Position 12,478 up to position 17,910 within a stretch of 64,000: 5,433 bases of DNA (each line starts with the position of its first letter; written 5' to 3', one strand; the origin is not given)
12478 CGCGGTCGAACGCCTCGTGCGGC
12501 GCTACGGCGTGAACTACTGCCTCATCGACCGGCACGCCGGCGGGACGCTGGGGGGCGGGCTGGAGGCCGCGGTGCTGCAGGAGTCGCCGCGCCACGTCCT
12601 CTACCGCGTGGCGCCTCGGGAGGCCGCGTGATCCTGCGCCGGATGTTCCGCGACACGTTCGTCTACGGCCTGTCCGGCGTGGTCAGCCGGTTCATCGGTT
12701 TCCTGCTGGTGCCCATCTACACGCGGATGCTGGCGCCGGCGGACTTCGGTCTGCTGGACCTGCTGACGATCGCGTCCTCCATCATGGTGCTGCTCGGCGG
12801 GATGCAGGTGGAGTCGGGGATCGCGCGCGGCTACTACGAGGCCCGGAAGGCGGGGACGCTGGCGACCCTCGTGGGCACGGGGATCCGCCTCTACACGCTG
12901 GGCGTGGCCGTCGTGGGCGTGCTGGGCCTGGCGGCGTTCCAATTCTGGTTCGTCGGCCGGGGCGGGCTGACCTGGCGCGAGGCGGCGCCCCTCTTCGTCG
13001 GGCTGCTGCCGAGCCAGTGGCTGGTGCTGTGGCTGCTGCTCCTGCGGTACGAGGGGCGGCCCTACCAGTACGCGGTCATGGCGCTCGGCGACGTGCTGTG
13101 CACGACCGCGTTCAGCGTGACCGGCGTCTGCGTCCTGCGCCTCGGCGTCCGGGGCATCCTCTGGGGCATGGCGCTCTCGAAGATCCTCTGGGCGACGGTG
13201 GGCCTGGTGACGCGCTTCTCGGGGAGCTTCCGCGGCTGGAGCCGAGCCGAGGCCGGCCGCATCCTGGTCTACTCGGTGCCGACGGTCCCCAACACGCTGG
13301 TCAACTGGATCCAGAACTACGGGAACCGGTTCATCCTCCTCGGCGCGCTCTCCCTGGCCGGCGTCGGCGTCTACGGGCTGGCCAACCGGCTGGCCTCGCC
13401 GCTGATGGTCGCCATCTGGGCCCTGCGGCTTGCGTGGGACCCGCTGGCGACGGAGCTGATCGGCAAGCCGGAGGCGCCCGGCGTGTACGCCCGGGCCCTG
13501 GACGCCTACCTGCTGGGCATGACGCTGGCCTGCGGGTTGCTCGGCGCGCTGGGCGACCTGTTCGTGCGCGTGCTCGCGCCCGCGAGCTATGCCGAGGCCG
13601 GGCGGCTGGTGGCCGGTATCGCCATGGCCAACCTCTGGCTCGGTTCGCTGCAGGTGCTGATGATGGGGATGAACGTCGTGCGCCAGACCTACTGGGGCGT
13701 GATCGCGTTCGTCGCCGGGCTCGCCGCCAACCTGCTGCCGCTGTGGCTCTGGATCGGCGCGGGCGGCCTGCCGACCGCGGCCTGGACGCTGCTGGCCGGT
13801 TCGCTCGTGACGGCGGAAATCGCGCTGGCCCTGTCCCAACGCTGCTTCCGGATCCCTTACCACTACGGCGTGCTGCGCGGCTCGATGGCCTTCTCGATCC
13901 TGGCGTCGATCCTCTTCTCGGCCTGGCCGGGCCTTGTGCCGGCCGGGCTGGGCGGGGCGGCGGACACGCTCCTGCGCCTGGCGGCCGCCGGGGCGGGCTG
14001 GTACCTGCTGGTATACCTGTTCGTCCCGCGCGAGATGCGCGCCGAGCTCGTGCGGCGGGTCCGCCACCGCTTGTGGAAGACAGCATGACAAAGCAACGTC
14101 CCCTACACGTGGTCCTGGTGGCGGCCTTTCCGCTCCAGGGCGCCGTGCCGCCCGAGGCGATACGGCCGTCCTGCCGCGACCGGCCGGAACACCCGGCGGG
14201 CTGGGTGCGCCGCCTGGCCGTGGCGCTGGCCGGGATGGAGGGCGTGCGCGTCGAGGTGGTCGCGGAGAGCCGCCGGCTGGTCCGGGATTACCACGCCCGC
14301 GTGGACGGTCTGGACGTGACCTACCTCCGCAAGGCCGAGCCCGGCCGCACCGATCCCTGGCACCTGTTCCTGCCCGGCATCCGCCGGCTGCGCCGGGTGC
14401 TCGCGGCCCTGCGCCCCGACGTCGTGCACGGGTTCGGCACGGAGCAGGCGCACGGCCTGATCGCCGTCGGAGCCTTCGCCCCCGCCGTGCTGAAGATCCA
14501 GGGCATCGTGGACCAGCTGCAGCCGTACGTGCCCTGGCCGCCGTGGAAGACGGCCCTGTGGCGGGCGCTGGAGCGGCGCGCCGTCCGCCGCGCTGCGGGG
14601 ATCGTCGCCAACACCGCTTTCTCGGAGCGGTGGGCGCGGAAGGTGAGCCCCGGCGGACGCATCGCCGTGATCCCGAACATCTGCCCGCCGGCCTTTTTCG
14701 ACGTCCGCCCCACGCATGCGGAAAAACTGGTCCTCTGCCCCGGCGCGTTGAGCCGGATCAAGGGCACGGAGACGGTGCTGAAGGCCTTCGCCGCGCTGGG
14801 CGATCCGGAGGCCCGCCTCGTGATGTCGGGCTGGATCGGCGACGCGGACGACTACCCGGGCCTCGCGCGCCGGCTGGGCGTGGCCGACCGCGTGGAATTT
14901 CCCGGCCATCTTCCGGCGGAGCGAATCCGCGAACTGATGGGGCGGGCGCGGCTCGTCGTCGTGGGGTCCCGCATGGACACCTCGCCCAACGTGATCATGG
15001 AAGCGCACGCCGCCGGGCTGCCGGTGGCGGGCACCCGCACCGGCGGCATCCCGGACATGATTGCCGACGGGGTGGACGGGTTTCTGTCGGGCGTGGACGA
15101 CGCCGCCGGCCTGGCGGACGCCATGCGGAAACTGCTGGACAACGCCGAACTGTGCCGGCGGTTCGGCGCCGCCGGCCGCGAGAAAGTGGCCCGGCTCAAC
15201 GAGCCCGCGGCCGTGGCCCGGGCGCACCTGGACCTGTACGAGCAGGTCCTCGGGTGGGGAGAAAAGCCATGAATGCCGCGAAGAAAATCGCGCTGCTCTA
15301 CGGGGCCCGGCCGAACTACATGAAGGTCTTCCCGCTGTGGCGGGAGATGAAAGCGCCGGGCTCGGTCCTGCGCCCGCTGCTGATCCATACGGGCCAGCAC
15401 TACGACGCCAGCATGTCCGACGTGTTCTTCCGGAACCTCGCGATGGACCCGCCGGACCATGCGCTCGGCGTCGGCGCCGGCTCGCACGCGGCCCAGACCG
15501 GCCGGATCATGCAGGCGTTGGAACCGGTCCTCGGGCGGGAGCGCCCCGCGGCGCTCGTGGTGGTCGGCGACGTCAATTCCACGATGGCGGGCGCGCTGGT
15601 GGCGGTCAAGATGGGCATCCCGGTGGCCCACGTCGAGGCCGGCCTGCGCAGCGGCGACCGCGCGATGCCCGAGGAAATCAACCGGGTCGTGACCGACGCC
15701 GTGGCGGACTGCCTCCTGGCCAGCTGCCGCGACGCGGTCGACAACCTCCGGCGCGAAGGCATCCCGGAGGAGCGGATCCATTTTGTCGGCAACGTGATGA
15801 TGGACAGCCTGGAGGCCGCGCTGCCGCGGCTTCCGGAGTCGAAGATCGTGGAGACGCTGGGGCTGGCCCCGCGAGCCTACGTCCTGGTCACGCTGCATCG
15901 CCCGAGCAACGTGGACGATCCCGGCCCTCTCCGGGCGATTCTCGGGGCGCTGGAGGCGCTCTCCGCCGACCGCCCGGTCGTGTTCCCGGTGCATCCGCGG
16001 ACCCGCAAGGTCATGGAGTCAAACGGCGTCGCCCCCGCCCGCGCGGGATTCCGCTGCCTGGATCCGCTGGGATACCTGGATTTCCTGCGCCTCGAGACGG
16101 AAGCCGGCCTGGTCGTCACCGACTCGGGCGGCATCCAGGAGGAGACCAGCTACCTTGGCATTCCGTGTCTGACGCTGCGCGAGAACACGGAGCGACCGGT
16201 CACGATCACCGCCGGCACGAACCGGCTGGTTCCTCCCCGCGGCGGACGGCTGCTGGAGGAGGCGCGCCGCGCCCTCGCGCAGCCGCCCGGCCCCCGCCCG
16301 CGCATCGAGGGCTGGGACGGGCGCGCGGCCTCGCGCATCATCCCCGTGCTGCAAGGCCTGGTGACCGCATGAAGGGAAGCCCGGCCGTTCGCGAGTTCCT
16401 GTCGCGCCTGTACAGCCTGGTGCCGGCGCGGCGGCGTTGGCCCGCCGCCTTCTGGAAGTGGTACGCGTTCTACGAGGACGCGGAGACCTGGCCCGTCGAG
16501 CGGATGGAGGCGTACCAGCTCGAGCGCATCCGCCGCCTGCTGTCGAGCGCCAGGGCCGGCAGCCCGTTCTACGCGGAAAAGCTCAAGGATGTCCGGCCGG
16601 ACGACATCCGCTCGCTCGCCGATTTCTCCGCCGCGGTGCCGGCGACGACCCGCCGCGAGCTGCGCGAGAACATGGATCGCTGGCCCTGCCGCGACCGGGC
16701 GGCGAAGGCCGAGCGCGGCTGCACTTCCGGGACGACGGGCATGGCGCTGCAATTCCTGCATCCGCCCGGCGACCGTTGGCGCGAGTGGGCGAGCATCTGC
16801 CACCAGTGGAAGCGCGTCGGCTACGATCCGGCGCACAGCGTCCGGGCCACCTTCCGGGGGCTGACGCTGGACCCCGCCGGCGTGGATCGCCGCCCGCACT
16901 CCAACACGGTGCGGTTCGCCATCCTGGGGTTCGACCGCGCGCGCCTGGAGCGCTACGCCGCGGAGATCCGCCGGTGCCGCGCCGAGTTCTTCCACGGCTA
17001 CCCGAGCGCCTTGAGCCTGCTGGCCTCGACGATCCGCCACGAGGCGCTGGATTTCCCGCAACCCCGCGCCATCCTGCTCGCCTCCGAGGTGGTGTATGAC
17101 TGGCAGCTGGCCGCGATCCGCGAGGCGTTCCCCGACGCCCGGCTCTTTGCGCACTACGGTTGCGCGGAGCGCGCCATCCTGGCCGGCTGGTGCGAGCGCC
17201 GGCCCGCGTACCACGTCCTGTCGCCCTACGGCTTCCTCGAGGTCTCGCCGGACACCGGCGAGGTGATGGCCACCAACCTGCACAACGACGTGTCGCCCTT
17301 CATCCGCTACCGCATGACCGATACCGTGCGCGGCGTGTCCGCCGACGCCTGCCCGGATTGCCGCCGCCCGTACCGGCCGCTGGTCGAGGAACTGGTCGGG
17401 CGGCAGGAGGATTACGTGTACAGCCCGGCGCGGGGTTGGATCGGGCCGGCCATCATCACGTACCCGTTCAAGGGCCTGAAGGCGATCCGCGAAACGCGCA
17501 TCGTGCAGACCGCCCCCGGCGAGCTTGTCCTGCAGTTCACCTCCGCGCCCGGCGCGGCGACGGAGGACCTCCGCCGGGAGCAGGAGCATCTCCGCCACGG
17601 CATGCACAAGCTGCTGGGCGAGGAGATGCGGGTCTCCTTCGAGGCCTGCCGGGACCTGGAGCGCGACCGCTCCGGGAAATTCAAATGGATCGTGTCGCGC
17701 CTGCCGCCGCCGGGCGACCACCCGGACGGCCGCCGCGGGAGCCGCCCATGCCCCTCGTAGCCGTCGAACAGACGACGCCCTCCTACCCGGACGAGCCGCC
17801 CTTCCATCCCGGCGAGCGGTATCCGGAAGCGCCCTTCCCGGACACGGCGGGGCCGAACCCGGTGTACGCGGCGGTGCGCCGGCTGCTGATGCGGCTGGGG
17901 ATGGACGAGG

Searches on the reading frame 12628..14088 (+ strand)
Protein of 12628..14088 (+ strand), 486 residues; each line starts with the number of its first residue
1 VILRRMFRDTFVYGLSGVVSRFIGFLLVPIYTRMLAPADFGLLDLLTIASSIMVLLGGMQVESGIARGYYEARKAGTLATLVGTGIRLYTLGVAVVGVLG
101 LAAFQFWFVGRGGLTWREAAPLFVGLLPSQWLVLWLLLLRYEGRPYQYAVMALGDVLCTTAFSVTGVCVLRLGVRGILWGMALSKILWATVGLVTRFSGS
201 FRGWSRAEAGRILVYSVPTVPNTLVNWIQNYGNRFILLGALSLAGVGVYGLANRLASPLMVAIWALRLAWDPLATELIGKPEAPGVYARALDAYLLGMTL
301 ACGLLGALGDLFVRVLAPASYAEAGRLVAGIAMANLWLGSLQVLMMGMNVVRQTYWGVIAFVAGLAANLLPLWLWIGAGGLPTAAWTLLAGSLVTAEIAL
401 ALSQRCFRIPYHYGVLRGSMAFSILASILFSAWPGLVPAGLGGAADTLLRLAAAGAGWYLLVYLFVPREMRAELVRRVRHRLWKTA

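Call 8: search_protein_families(library=pfam, proteins=[window:12628-14088:+], max_evalue=0.01)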
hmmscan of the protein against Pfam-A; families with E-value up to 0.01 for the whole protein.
window:12628-14088:+ (486 aa): 2 families
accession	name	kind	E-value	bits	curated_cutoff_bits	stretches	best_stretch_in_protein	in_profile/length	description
PF01943.22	Polysacc_synt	-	2e-08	34.4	28.2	1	8-259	3-254/274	Polysaccharide biosynthesis protein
PF13440.11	Polysacc_synt_3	-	0.0042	16.8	23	1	160-261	126-226/293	Polysaccharide biosynthesis protein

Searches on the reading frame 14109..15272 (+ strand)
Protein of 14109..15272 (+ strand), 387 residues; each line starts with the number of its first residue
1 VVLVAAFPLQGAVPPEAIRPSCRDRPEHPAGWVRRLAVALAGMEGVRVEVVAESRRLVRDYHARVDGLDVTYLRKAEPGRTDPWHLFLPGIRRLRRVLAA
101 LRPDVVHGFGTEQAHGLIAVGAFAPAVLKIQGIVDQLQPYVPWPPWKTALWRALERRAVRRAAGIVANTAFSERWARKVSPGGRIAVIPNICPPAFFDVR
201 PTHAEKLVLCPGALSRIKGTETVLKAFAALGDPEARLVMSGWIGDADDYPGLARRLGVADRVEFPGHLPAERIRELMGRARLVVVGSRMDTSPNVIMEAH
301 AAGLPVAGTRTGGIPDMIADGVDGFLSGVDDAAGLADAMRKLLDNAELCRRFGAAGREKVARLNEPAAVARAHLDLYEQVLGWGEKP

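Call 8: search_protein_families(library=pfam, proteins=[window:14109-15272:+], max_evalue=0.01)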
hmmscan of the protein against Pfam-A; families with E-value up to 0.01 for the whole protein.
window:14109-15272:+ (387 aa): 6 families
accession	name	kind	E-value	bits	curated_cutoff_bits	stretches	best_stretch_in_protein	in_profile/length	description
PF00534.26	Glycos_transf_1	-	4.8e-30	104.8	26.4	1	203-358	13-171/172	Glycosyl transferases group 1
PF13692.12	Glyco_trans_1_4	-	4.9e-26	92.1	27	1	206-345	2-142/142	Glycosyl transferases group 1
PF13579.12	Glyco_trans_4_4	-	4e-15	56.9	29.7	1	33-190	7-157/158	Glycosyl transferase 4-like domain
PF13439.12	Glyco_transf_4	-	7.1e-13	49.4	28.5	1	33-190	8-164/170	Glycosyltransferase Family 4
PF13524.12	Glyco_trans_1_2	-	2.9e-08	34.2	25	1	249-372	24-141/144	Glycosyl transferase-like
PF20706.3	GT4-conflict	-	0.0011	18.5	26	1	34-325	19-327/385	Family 4 Glycosyltransferase in conflict systems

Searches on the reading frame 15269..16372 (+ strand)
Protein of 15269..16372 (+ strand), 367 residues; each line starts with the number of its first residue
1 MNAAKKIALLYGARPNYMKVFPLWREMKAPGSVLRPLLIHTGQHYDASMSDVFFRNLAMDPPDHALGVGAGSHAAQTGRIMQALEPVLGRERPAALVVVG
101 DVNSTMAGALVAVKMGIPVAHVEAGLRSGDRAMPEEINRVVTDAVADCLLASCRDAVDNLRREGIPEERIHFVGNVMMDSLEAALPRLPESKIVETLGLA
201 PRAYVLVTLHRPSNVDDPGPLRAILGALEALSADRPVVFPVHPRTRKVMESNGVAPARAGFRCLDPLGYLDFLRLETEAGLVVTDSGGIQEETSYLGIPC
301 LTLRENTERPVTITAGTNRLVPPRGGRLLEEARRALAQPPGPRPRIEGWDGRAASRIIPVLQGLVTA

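Call 8: search_protein_families(library=pfam, proteins=[window:15269-16372:+], max_evalue=0.01)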
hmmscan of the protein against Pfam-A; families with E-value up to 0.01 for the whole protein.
window:15269-16372:+ (367 aa): 2 families
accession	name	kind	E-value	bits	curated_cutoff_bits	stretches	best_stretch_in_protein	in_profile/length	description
PF02350.25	Epimerase_2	-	2.4e-101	339.5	30.6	1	36-361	11-346/347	UDP-N-acetylglucosamine 2-epimerase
PF13579.12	Glyco_trans_4_4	-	5.9e-08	33.7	29.7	1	64-175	43-157/158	Glycosyl transferase 4-like domain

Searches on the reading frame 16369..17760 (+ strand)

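Call 8: search_protein_families(library=pfam, proteins=[window:16369-17760:+], max_evalue=0.01)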
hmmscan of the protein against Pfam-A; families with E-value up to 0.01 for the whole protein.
window:16369-17760:+ (463 aa): 1 family
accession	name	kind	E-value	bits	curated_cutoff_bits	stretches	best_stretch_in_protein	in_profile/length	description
PF00501.34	AMP-binding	-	0.0012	18.2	29.9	1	190-277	242-332/384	AMP-binding enzyme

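Call 9: search_protein_families(library=ncbifam, proteins=[window:16369-17760:+], max_evalue=0.001)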
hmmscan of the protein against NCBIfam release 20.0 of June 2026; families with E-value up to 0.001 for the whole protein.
window:16369-17760:+ (463 aa): 5 families
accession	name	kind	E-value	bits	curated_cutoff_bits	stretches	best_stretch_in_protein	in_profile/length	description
NF045666.1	DVU1553_fam_AMP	equivalog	2e-23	83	300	2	192-329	170-316/331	DVU_1553 family AMP-dependent CoA ligase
NF053551.1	FlxY_rubin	equivalog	9.2e-11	41.1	520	1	41-130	4-94/424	flexirubin biosynthesis putative acyl-CoA ligase FlxY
TIGR02155.1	PA_CoA_ligase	equivalog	1.9e-09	36.5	646.3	1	39-103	1-66/422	phenylacetate--CoA ligase PaaK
NF041878.1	paak_haloarch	equivalog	4.7e-09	35.3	700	1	35-139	2-110/427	phenylacetate--CoA ligase PaaK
TIGR01733.1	AA-adenyl-dom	subfamily_domain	0.00023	20.1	317.4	1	197-274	204-279/409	amino acid adenylation domain-containing protein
